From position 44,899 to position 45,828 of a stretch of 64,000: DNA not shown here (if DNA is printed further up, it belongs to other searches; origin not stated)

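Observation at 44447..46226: Three translationally coupled membrane proteins between terminase and portal, including a membrane-anchored CheY-like receiver domain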

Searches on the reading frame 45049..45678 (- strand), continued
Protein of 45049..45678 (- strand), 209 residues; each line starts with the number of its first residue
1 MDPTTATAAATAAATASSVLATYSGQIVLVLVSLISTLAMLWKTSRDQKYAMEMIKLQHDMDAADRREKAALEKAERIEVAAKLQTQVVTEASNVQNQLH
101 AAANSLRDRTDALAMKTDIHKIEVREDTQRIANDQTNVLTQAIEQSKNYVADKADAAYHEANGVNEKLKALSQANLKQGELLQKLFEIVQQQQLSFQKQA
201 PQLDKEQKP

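Call 101: search_solved_structures(query=A4, max_evalue=1)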
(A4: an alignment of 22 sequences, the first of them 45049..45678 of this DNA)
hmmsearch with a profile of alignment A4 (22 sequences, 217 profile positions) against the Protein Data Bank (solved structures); distinct sequences matched with E-value up to 1: 32.
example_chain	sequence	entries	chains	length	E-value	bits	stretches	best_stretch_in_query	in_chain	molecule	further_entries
3s84_A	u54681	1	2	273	8.3e-09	38.6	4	61-140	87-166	Apolipoprotein A-IV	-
9hx4_F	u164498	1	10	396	2.5e-06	30.5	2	61-140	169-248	Apolipoprotein A-IV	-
1ya9_A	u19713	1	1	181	0.02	17.7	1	75-130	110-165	Apolipoprotein E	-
9sa3_A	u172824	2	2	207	0.023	17.5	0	52-130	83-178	Apolipoprotein E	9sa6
1b68_A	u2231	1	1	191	0.027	17.3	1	76-132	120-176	APOLIPOPROTEIN E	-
7fcr_A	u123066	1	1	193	0.11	15.3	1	76-132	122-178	Apolipoprotein E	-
7jg5_b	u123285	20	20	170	0.13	15.1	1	32-119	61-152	ATP synthase subunit b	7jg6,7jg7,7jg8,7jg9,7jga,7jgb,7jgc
1ea8_A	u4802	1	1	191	0.15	14.9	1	76-132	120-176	APOLIPOPROTEIN E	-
1h7i_A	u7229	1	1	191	0.15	14.9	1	76-132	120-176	APOLIPOPROTEIN E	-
2l7b_A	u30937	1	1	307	0.18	14.6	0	76-132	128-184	Apolipoprotein E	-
2x43_S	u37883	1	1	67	0.18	14.6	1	69-117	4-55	SHERP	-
7njk_b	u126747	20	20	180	0.18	14.6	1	32-119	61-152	ATP synthase subunit b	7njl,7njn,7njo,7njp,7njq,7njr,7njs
1nfn_A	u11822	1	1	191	0.21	14.4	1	76-132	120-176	APOLIPOPROTEIN E3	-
2kc3_A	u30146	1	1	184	0.26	14.1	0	52-130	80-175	Apolipoprotein E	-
7fcs_A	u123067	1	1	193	0.27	14.1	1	76-132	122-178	Apolipoprotein E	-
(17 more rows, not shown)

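Call 102: search_solved_structures(query=A4, max_evalue=0.00001, show_alignments=2)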
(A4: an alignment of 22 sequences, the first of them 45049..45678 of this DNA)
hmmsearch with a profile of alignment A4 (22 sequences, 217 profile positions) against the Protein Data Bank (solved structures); distinct sequences matched with E-value up to 0.00001: 2.
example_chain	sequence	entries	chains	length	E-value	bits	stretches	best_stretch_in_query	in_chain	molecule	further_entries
3s84_A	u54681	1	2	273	8.3e-09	38.6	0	61-140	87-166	Apolipoprotein A-IV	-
9hx4_F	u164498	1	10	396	2.5e-06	30.5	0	61-140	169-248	Apolipoprotein A-IV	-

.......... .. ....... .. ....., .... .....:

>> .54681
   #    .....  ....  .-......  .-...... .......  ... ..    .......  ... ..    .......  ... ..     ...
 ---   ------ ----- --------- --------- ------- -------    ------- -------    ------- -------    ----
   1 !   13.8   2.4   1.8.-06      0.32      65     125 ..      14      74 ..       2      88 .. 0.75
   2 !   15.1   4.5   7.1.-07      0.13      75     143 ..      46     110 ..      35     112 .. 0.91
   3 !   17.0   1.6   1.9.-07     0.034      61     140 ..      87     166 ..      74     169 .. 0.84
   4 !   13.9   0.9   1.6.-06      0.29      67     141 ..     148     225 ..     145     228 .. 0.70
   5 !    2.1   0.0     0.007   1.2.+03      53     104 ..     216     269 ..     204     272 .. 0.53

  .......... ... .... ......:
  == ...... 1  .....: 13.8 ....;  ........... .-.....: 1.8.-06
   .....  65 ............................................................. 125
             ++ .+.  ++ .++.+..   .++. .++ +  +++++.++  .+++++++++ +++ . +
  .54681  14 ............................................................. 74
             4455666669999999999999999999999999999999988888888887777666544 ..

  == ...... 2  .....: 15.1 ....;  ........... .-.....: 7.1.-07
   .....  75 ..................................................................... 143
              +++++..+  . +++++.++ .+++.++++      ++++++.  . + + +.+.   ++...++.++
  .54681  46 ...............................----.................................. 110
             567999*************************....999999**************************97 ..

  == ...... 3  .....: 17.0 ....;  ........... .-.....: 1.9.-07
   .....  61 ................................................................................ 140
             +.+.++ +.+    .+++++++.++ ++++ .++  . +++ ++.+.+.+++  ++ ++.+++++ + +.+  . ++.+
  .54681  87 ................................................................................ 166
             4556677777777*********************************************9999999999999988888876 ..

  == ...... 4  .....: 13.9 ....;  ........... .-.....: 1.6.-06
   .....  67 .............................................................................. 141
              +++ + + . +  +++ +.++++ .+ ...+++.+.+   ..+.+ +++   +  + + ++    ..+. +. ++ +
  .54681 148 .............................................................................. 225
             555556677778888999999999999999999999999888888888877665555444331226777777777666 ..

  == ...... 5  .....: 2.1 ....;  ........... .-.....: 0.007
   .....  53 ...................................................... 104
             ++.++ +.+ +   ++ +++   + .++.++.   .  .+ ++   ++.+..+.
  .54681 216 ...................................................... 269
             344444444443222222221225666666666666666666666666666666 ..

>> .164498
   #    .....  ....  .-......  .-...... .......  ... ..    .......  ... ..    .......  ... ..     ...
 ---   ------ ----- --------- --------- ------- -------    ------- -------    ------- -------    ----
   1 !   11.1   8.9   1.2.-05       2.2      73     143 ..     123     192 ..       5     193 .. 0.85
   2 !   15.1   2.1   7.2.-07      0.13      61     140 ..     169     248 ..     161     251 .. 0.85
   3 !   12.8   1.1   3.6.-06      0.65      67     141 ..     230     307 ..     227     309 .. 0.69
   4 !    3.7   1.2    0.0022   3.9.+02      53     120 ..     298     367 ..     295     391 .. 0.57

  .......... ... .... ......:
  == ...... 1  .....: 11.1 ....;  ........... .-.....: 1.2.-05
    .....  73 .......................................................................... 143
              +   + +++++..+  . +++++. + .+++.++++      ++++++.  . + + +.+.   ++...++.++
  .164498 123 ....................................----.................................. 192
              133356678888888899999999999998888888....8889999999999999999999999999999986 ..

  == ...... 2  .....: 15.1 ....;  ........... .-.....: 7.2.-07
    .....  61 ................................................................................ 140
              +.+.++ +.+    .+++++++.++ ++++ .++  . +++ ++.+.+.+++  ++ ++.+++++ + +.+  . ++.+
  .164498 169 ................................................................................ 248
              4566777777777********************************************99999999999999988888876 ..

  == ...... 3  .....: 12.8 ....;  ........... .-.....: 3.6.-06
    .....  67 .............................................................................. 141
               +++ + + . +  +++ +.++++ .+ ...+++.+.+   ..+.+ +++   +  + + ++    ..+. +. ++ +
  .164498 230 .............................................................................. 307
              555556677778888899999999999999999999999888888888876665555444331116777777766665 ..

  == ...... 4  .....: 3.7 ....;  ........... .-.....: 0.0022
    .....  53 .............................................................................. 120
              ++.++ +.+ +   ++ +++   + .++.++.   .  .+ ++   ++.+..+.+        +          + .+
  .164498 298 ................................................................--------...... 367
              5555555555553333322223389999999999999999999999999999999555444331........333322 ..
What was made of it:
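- Closest known: Exchangeable apolipoproteins. Same: The central part of the B-family profile matches their 11/22-mer amphipathic repeats (E 8e-9, several repeat-level matches of 14-17 bits; calls 101, 102).
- Tried and rejected: Apolipoprotein similarity of B. Treated as a repeat analogy, not homology (call 102).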
